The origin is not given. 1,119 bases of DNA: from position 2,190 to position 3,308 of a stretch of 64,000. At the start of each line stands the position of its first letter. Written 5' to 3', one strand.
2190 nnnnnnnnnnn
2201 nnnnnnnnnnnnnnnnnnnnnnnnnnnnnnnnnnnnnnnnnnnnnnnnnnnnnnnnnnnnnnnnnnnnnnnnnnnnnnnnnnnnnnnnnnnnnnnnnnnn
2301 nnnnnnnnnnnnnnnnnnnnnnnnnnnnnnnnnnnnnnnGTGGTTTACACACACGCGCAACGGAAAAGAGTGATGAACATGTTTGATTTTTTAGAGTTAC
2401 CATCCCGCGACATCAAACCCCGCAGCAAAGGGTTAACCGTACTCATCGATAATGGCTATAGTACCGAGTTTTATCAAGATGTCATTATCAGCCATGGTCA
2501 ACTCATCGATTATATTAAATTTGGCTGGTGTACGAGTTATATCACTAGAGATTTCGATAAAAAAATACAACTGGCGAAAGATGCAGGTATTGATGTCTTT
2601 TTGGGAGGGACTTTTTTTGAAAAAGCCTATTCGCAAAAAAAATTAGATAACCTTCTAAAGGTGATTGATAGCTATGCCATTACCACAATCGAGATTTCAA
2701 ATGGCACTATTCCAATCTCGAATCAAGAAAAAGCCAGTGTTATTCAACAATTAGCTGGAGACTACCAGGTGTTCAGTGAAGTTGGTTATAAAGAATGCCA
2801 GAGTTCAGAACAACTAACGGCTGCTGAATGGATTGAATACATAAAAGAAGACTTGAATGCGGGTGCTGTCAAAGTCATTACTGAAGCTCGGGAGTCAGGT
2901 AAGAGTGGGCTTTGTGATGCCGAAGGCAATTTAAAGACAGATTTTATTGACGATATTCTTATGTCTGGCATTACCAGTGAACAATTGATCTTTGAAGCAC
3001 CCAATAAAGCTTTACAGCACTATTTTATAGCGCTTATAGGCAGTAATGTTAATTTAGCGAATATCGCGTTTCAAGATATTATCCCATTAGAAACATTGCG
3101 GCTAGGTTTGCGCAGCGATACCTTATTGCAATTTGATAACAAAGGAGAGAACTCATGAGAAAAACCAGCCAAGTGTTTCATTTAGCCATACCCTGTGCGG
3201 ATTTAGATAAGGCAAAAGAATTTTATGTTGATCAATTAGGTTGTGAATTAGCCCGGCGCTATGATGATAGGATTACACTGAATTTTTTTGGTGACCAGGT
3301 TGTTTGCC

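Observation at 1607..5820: A sulfite-generating, sulfolactate-forming module appears to be wired into an amino-sugar N-acylation cassette inside an O-antigen cluster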

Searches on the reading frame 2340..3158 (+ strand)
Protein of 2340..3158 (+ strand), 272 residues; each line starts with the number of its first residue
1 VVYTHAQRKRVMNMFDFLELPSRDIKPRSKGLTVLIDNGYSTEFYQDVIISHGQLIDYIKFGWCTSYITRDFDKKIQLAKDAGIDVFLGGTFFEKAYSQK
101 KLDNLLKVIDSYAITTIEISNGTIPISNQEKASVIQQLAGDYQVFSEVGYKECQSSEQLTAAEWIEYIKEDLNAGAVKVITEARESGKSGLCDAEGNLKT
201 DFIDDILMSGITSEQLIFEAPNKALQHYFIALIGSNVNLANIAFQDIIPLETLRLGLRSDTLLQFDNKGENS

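Call 3: search_protein_families(library=pfam, proteins=[window:2340-3158:+], max_evalue=0.01)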
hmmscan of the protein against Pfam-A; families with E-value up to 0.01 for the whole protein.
window:2340-3158:+ (272 aa): 1 family
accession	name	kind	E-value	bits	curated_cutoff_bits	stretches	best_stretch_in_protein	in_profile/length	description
PF02679.21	ComA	-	3.6e-79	266.1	25.2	1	22-260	2-243/243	(2R)-phospho-3-sulfolactate synthase (ComA)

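Call 4: search_protein_families(library=ncbifam, proteins=[window:2340-3158:+], max_evalue=0.01)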
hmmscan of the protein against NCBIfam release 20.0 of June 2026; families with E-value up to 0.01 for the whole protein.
window:2340-3158:+ (272 aa): 1 family
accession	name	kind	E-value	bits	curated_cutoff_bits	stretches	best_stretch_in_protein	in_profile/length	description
TIGR03849.2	arch_ComA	equivalog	1.7e-69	233.9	280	1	26-262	2-240/241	phosphosulfolactate synthase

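Call 11: find_encoding_contigs(protein=window:2376-3158:+, flank=10000, max_places=6)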
Protein window:2376-3158:+ (260 aa): no gene with exactly this product is on record in the collection.

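Call 15: find_homologous_proteins(query=window:2376-3158:+, max_evalue=1e-10)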
Query window:2376-3158:+ (260 aa): 7640 proteins with E <= 1e-10 among 8000 candidates; the best 120 are listed.
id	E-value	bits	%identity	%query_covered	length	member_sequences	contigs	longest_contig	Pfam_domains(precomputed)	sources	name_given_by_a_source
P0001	4.8e-166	568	100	100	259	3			PF02679.22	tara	tara:strand:- start:36586 stop:37365 length:780 start_codon:yes stop_codon:yes gene_type:complete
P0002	3.7e-104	366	64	98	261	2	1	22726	PF02679.22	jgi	-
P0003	1.9e-99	350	63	97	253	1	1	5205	PF02679.22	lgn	-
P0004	2.1e-91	324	56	97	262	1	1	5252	PF02679.22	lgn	-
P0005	5.5e-91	322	61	96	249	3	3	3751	PF02679.22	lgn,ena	-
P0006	1.6e-90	321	59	95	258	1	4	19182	PF02679.22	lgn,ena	-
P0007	1.6e-90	321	58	97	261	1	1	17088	PF02679.22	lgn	-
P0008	1.5e-89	318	57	96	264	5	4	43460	PF02679.22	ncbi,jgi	jgi:phosphosulfolactate synthase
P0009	2.1e-89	317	57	96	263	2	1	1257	PF02679.22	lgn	-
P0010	2.2e-89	317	61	96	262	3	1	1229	PF02679.22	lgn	-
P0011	3.4e-89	317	60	95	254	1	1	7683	PF02679.22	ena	-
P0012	5.6e-89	316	60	97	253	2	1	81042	PF02679.22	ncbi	-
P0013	8.1e-89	315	60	95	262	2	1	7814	PF02679.22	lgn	-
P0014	8.9e-89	315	58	97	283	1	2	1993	PF02679.22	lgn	-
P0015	3.2e-88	313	58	96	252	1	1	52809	PF02679.22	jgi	jgi:phosphosulfolactate synthase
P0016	3.9e-88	313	57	96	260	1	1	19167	PF02679.22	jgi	jgi:phosphosulfolactate synthase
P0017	9.7e-88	312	58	96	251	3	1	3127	PF02679.22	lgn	-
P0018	1.8e-87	311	57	97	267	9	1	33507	PF02679.22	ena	-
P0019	2.8e-87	310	57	96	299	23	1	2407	PF02679.22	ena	-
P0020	3.4e-87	310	56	97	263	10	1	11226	PF02679.22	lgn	-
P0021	4.7e-87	310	55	97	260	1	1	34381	PF02679.22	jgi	jgi:phosphosulfolactate synthase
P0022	5.6e-87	309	55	99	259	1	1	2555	PF02679.22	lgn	-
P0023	2.1e-86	307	56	96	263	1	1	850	PF02679.22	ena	-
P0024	2.6e-86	307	55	98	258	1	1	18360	PF02679.22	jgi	jgi:phosphosulfolactate synthase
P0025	3.9e-86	307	56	97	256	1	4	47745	PF02679.22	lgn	-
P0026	1.3e-85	305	56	97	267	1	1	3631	PF02679.22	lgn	-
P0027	1.5e-85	305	55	96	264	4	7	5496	PF02679.22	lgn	-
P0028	1.7e-85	305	56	96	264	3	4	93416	PF02679.22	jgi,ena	jgi:phosphosulfolactate synthase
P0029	1.9e-85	304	55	96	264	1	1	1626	PF02679.22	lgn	-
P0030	2.2e-85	304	57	96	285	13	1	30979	PF02679.22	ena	-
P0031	2.4e-85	304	56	96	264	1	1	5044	PF02679.22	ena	-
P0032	8.7e-85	302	55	96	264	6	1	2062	PF02679.22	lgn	-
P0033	9.4e-85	302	56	96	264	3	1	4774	PF02679.22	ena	-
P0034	1.6e-84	301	57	94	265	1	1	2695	PF02679.22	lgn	-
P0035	2.3e-84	301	56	96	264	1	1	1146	PF02679.22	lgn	-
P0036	2.6e-84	301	56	96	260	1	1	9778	PF02679.22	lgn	-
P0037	4.2e-84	300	56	96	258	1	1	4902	PF02679.22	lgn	-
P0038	5.4e-84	300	56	98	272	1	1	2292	PF02679.22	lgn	-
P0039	5.9e-84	299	56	96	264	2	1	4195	PF02679.22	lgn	-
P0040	5.9e-84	299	58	94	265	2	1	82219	PF02679.22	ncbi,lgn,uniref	ncbi:phosphosulfolactate synthase [Salipaludibacillus sp. CF4.18]|uniref:phosphosulfolactate synthas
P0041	6.1e-84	299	56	97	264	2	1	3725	PF02679.22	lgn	-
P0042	7.0e-84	299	57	96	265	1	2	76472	PF02679.22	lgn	-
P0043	1.9e-83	298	53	96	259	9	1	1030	PF02679.22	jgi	jgi:phosphosulfolactate synthase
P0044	2.8e-83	297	56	97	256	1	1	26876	PF02679.22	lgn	-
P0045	3.6e-83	297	54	97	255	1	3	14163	PF02679.22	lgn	-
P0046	5.3e-83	296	56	96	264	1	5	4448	PF02679.22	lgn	-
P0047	1.1e-82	295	55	96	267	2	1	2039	PF02679.22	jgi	jgi:phosphosulfolactate synthase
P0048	1.1e-82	295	56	98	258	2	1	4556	PF02679.22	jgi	jgi:phosphosulfolactate synthase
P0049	1.5e-82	295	54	96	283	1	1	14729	PF02679.22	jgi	jgi:phosphosulfolactate synthase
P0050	1.8e-82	295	54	98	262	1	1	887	PF02679.22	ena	-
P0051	2.0e-82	294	58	95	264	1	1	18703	PF02679.22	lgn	-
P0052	2.5e-82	294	55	97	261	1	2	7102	PF02679.22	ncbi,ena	-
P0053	2.7e-82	294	53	97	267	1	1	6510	PF02679.22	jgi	jgi:phosphosulfolactate synthase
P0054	4.0e-82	293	54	97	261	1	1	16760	PF02679.22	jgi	jgi:phosphosulfolactate synthase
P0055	4.7e-82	293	55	96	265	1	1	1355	PF02679.22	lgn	-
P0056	5.5e-82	293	56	98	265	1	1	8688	PF02679.22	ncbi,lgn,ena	-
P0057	6.5e-82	293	54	94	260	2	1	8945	PF02679.22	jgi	-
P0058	7.6e-82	293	53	98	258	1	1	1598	PF02679.22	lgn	-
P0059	8.6e-82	292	54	98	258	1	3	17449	PF02679.22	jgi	jgi:phosphosulfolactate synthase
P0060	9.5e-82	292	54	96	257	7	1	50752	PF02679.22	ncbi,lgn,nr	ncbi:phosphosulfolactate synthase [Nostoc sp. RF31YmG]|nr:phosphosulfolactate synthase [Nostoc sp. R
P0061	1.1e-81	292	56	96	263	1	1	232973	PF02679.22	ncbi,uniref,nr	ncbi:phosphosulfolactate synthase [Alkalihalobacillus sp. MEB130]|uniref:phosphosulfolactate synthas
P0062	1.1e-81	292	55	96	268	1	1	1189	PF02679.22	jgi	jgi:phosphosulfolactate synthase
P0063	1.2e-81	292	54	96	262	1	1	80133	PF02679.22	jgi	-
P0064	3.1e-81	291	55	98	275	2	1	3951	PF02679.22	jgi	jgi:phosphosulfolactate synthase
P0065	3.3e-81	290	53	97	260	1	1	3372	PF02679.22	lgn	-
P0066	5.2e-81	290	55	97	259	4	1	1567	PF02679.22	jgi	jgi:phosphosulfolactate synthase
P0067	7.6e-81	289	52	97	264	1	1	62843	PF02679.22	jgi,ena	jgi:phosphosulfolactate synthase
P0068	9.0e-81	289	53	96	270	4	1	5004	PF02679.22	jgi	jgi:phosphosulfolactate synthase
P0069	9.6e-81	289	54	99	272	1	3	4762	PF02679.22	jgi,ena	-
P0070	1.0e-80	289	53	96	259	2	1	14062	PF02679.22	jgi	-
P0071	1.2e-80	289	54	97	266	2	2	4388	PF02679.22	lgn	-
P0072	1.2e-80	289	54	97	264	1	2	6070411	PF02679.22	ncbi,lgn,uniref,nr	ncbi:phosphosulfolactate synthase [Mastigocladopsis repens]|uniref:phosphosulfolactate synthase n=1 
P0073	1.4e-80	288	54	97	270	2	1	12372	PF02679.22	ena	-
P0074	1.6e-80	288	54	95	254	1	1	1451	PF02679.22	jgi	jgi:phosphosulfolactate synthase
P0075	1.6e-80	288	54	95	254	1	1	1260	PF02679.22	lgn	-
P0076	1.6e-80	288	53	97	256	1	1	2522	PF02679.22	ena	-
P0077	1.7e-80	288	54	98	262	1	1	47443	PF02679.22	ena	-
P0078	1.7e-80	288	54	96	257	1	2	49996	PF02679.22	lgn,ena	-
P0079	1.8e-80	288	54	95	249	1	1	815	PF02679.22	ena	-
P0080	2.3e-80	288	54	98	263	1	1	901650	PF02679.22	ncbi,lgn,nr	ncbi:MAG: phosphosulfolactate synthase [Coxiellaceae bacterium]|nr:phosphosulfolactate synthase [Cox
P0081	2.4e-80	288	55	97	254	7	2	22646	PF02679.22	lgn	-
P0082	2.5e-80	288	55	96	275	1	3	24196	PF02679.22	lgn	-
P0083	2.7e-80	287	54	98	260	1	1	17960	PF02679.22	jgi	jgi:phosphosulfolactate synthase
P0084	3.8e-80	287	55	95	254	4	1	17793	PF02679.22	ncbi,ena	-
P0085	4.2e-80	287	53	97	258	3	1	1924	PF02679.22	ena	-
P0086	4.4e-80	287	53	97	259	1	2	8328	PF02679.22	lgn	-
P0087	5.4e-80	286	56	95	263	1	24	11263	PF02679.22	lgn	-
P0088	5.9e-80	286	54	95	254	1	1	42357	PF02679.22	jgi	jgi:phosphosulfolactate synthase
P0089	7.1e-80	286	56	96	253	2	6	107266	PF02679.22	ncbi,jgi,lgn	ncbi:MAG TPA: phosphosulfolactate synthase [Ktedonobacterales bacterium]|jgi:phosphosulfolactate syn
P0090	9.9e-80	286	55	96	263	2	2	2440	PF02679.22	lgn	-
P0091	1.0e-79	286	54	98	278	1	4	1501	PF02679.22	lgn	-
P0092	1.1e-79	285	55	97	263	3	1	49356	PF02679.22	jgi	jgi:phosphosulfolactate synthase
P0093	1.2e-79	285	53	95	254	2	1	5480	PF02679.22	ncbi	ncbi:MAG TPA: phosphosulfolactate synthase [Ktedonobacterales bacterium]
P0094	1.4e-79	285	56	97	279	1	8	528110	PF02679.22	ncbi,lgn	ncbi:MAG: phosphosulfolactate synthase [Gemmatimonadota bacterium]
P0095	1.4e-79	285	54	96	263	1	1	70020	PF02679.22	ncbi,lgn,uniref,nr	ncbi:phosphosulfolactate synthase [Bacillus lacus]|uniref:Phosphosulfolactate synthase n=1 Tax=Metab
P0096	1.4e-79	285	55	97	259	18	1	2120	PF02679.22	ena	-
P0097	1.4e-79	285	54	96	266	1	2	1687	PF02679.22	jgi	jgi:phosphosulfolactate synthase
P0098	2.0e-79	285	54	94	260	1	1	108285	PF02679.22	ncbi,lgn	-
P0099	2.1e-79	285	54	95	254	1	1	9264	PF02679.22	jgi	jgi:phosphosulfolactate synthase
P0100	2.5e-79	284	55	97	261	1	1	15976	PF02679.22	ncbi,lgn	-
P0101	3.0e-79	284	54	96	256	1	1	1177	PF02679.22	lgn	-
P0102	3.6e-79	284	52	96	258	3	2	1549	PF02679.22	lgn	-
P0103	3.7e-79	284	52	97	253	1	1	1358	PF02679.22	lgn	-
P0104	3.9e-79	284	54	97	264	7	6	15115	PF02679.22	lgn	-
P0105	3.9e-79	284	56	97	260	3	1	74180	PF02679.22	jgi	jgi:phosphosulfolactate synthase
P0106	4.3e-79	284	55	96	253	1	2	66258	PF02679.22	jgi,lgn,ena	-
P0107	4.6e-79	283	52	97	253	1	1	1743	PF02679.22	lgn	-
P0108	5.1e-79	283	55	95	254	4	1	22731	PF02679.22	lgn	-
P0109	5.1e-79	283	55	95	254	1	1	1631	PF02679.22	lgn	-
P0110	5.1e-79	283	55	95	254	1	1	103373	PF02679.22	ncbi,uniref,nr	ncbi:phosphosulfolactate synthase [Paenibacillus campinasensis]|uniref:Phosphosulfolactate synthase 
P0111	5.3e-79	283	51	97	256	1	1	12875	PF02679.22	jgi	jgi:phosphosulfolactate synthase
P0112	1.1e-78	282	55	94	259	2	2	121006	PF02679.22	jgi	jgi:phosphosulfolactate synthase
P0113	1.1e-78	282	54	96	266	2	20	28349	PF02679.22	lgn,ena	-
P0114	1.1e-78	282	54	97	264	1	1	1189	PF02679.22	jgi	jgi:phosphosulfolactate synthase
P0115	1.3e-78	282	55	96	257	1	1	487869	PF02679.22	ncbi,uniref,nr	ncbi:phosphosulfolactate synthase [Alkalihalobacillus deserti]|uniref:phosphosulfolactate synthase n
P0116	1.3e-78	282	55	96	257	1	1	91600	PF02679.22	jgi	jgi:phosphosulfolactate synthase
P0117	1.4e-78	282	54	94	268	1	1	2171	PF02679.22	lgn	-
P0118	1.4e-78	282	54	96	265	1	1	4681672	PF02679.22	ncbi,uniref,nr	ncbi:phosphosulfolactate synthase [Evansella cellulosilytica]|uniref:Phosphosulfolactate synthase n=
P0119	1.7e-78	282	55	96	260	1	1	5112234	PF02679.22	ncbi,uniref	ncbi:phosphosulfolactate synthase [Peribacillus sp. SCS-155]|uniref:phosphosulfolactate synthase n=1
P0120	1.7e-78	282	55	95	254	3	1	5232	PF02679.22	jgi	jgi:phosphosulfolactate synthase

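Call 17: find_encoding_contigs(protein=P0002, flank=10000, max_places=2)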
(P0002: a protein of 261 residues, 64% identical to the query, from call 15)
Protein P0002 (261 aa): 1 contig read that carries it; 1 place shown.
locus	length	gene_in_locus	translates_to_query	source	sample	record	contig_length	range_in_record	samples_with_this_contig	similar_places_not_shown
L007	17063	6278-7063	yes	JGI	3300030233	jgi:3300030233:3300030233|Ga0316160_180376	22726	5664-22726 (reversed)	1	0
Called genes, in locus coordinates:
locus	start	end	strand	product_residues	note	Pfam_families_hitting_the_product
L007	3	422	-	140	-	?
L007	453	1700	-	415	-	PF13439:Glyco_transf_4, PF00534:Glycos_transf_1, PF13692:Glyco_trans_1_4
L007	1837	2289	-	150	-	-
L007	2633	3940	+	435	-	PF03446:NAD_binding_2 (weak), PF03721:UDPG_MGDP_dh_N, PF00984:UDPG_MGDP_dh, PF03720:UDPG_MGDP_dh_C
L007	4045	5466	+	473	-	-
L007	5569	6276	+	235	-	PF01507:PAPS_reduct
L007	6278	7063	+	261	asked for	PF02679:ComA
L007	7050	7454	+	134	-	PF00903:Glyoxalase, PF22677:Ble-like_N (weak)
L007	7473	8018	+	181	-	PF00300:His_Phos_1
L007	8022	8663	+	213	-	PF02585:PIG-L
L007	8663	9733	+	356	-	PF21360:PylC-like_N, PF15632:ATPgrasp_Ter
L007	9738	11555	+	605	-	PF13522:GATase_6, PF13537:GATase_7, PF00733:Asn_synthase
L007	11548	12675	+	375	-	PF13439:Glyco_transf_4, PF00534:Glycos_transf_1, PF13692:Glyco_trans_1_4, PF13524:Glyco_trans_1_2 (weak), PF26337:Gtf3_C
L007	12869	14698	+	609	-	PF13522:GATase_6, PF13537:GATase_7, PF00733:Asn_synthase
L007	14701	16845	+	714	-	PF13439:Glyco_transf_4 (faint), PF00534:Glycos_transf_1, PF13692:Glyco_trans_1_4, PF26337:Gtf3_C (weak)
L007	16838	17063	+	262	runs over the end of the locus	PF01061:ABC2_membrane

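Call 18: find_encoding_contigs(protein=P0008, flank=10000, max_places=2)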
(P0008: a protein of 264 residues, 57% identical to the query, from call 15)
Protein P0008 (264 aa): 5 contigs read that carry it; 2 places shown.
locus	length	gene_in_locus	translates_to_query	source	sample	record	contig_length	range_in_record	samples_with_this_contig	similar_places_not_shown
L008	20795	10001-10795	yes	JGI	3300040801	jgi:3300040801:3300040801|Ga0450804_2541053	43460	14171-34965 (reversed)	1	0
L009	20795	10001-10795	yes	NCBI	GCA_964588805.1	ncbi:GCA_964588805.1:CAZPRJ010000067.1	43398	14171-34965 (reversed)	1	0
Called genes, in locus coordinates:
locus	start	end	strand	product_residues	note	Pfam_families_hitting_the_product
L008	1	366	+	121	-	PF00072:Response_reg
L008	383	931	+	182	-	PF01584:CheW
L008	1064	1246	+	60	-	-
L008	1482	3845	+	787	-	PF02743:dCache_1, PF00672:HAMP, PF00015:MCPsignal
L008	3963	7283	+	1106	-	PF01627:Hpt, PF02518:HATPase_c, PF01584:CheW, PF00072:Response_reg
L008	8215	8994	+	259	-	PF01925:TauE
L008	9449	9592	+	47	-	-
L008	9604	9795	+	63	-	-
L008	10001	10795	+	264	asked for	PF02679:ComA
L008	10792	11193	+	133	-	PF00903:Glyoxalase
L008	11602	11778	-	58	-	-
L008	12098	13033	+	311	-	PF13409:GST_N_2, PF00043:GST_C (faint), PF13410:GST_C_2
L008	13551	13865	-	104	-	PF00462:Glutaredoxin, PF13417:GST_N_3, PF13409:GST_N_2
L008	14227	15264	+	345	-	PF03320:FBPase_glpX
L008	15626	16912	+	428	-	PF05201:GlutR_N, PF01488:Shikimate_DH, PF03807:F420_oxidored (weak), PF00745:GlutR_dimer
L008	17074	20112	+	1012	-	PF03699:UPF0182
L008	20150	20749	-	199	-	PF02698:DUF218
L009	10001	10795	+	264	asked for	PF02679:ComA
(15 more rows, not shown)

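Call 19: find_encoding_contigs(protein=P0012, flank=10000, max_places=2)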
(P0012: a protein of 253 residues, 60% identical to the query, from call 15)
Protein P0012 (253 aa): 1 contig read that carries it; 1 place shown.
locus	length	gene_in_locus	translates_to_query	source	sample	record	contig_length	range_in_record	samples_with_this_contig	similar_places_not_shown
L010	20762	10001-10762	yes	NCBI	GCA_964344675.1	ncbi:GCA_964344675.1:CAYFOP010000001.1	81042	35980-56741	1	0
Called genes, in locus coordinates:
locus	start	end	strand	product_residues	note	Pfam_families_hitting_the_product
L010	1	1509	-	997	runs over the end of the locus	-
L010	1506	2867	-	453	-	PF13440:Polysacc_synt_3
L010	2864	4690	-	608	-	PF13522:GATase_6, PF13537:GATase_7, PF00733:Asn_synthase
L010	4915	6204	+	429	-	PF13440:Polysacc_synt_3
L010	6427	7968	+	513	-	PF13522:GATase_6, PF13537:GATase_7, PF00733:Asn_synthase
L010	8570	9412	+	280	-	-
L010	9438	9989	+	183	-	PF00300:His_Phos_1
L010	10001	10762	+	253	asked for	PF02679:ComA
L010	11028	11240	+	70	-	-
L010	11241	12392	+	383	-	PF02655:ATP-grasp_3, PF02786:CPSase_L_D2 (faint), PF08443:RimK (weak), PF15632:ATPgrasp_Ter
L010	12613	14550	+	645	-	PF13522:GATase_6, PF13537:GATase_7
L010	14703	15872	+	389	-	PF02655:ATP-grasp_3, PF02786:CPSase_L_D2 (faint), PF08443:RimK (weak), PF13535:ATP-grasp_4 (faint), PF15632:ATPgrasp_Ter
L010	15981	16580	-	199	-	-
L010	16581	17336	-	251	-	-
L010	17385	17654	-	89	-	PF01408:GFO_IDH_MocA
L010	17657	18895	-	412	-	-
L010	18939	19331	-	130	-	PF01041:DegT_DnrJ_EryC1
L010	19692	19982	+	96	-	-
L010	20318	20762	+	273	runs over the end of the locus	PF13489:Methyltransf_23 (weak), PF13847:Methyltransf_31, PF08241:Methyltransf_11, PF08242:Methyltransf_12, PF13649:Methyltransf_25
